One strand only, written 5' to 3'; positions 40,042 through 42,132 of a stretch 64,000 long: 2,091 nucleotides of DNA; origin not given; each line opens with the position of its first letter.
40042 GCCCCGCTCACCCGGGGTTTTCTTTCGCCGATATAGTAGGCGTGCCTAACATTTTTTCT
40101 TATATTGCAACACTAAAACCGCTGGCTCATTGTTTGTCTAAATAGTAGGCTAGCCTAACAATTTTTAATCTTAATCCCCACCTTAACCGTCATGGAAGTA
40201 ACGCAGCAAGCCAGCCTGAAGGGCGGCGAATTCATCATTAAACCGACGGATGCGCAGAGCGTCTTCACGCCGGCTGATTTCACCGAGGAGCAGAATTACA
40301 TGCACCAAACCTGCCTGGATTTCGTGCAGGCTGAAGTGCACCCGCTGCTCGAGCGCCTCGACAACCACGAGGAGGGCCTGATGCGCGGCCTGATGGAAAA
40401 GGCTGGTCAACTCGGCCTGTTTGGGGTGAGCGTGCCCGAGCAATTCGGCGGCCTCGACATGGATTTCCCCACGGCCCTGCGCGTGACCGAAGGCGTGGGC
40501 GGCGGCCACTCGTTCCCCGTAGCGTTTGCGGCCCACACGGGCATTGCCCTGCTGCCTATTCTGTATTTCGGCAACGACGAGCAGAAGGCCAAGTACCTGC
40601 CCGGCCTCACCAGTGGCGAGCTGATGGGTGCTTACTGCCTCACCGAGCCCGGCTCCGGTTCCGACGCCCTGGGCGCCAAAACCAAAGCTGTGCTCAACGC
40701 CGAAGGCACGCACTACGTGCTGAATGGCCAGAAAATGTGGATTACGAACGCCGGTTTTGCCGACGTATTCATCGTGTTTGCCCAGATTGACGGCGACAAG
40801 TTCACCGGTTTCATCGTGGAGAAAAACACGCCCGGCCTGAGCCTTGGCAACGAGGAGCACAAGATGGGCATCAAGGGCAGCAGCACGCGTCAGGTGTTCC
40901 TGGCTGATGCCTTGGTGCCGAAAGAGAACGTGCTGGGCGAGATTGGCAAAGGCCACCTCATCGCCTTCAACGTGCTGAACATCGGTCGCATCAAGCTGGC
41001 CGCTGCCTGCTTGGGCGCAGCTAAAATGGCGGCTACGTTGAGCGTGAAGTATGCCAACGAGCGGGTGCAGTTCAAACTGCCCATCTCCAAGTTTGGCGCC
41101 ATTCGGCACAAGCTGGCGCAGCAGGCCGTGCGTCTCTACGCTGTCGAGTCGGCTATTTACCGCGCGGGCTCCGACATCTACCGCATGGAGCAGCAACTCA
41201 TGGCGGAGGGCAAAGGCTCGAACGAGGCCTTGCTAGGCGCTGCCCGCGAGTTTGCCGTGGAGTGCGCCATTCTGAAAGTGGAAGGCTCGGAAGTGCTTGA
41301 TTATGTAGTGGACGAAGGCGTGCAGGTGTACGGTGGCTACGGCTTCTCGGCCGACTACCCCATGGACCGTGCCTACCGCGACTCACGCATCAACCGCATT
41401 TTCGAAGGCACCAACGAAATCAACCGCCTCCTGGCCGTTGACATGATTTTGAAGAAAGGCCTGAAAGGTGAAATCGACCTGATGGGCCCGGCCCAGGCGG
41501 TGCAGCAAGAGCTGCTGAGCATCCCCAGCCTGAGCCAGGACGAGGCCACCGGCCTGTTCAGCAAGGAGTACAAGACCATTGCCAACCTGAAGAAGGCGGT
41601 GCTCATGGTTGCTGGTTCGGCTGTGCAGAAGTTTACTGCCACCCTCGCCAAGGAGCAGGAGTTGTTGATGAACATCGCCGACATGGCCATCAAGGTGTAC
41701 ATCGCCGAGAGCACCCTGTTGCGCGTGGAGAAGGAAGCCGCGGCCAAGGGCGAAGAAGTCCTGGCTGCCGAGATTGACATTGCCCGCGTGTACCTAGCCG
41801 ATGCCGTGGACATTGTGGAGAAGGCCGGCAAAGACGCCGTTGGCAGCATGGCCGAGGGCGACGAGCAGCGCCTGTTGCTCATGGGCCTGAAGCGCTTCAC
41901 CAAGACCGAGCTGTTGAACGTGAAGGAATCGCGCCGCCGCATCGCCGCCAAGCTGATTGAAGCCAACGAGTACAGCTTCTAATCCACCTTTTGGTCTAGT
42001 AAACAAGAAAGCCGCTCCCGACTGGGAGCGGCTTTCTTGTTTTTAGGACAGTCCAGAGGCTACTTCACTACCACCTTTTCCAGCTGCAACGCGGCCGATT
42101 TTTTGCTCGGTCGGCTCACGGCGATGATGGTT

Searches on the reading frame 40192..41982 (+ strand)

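Call 4: search_protein_families(library=pfam, proteins=[window:40192-41982:+])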
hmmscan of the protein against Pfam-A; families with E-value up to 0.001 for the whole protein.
window:40192-41982:+ (596 aa): 7 families
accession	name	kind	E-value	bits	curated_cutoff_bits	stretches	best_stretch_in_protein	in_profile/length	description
PF21263.2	Acyl-CoA-dh_C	-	8.2e-33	113.1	27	1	465-568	1-96/96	Acyl-CoA dehydrogenase, C-terminal domain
PF00441.29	Acyl-CoA_dh_1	-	9.4e-33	113.9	22.4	1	252-414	1-144/150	Acyl-CoA dehydrogenase, C-terminal domain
PF02771.21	Acyl-CoA_dh_N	-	6.5e-27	94.6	22.9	1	31-143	1-113/113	Acyl-CoA dehydrogenase, N-terminal domain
PF02770.24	Acyl-CoA_dh_M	-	2.7e-24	85.6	33.3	1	147-239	1-96/97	Acyl-CoA dehydrogenase, middle domain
PF08028.16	Acyl-CoA_dh_2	-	9.2e-14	52.3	22.7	1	269-408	3-133/134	Acyl-CoA dehydrogenase, C-terminal domain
PF22924.1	ACOX_C_alpha1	-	4.7e-08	33.4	27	1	264-410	6-159/169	Acyl-CoA oxidase, C-alpha1 domain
PF21343.2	ACAD9-ACADV_C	-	5.1e-05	24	27.8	1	476-544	23-90/120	ACAD9/ACADV, C-terminal domain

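Call 22: search_protein_families(library=ncbifam, proteins=[window:40192-41982:+], max_evalue=0.001)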
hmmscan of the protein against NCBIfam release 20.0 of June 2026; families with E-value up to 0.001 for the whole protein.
window:40192-41982:+ (596 aa): 22 families
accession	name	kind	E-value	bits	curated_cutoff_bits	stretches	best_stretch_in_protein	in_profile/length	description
NF058590.1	AcCoDHFadEBacil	equivalog_domain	1.8e-254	845.7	600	1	10-595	1-585/586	acyl-CoA dehydrogenase FadE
NF042972.1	AcrlCoAredClosAcrC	equivalog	5.3e-84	282.1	640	1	29-420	4-377/378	acryloyl-CoA reductase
NF045652.1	ProlPCPDhRedW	equivalog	4.9e-66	223.1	650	1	33-412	3-366/376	L-prolyl-[peptidyl-carrier protein] dehydrogenase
NF045552.1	GlutCoADH_Des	equivalog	6.4e-63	213.2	470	1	30-417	5-378/387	glutaryl-CoA dehydrogenase Acd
NF043006.1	CyhCrbnylCoADH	equivalog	8.2e-61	206.1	650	1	31-420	5-376/380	cyclohexane-1-carbonyl-CoA dehydrogenase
NF053553.1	prodigi_MBC_PigA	equivalog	3.5e-55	187.7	500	1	30-414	5-374/381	prodigiosin MBC biosynthesis dehydrogenase PigA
NF042439.1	SulpropCoADesulf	equivalog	8.5e-49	166.3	600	1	45-422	8-373/379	3-sulfinopropanoyl-CoA desulfinase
NF008997.0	PRK12341.1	equivalog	6.1e-47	160.5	537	1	31-422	6-379/382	acyl-CoA dehydrogenase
NF002885.1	PRK03354.1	equivalog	2.2e-38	132.3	540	1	30-421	5-375/378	crotonobetainyl-CoA dehydrogenase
NF052270.1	Staph_DH_FadE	equivalog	2.6e-37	128.5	600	1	111-415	105-389/400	acyl-CoA dehydrogenase FadE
NF007000.1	PRK09463.1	subfamily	3.3e-30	105.1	600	1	61-414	72-429/726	acyl-CoA dehydrogenase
TIGR03207.1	cyc_hxne_CoA_dh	equivalog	1.2e-25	90.1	575.35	1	32-318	3-290/372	cyclohexanecarboxyl-CoA dehydrogenase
NF009586.0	PRK13026.1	subfamily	4.3e-23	81.5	608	1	43-321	84-388/777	acyl-CoA dehydrogenase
NF049984.1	Rv1679_FadE16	equivalog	1.2e-20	74.2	600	1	74-407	36-353/371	Rv1679 family acyl-CoA dehydrogenase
TIGR03204.1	pimC_large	equivalog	2.4e-20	72.8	623.85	1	121-412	97-385/395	pimeloyl-CoA dehydrogenase large subunit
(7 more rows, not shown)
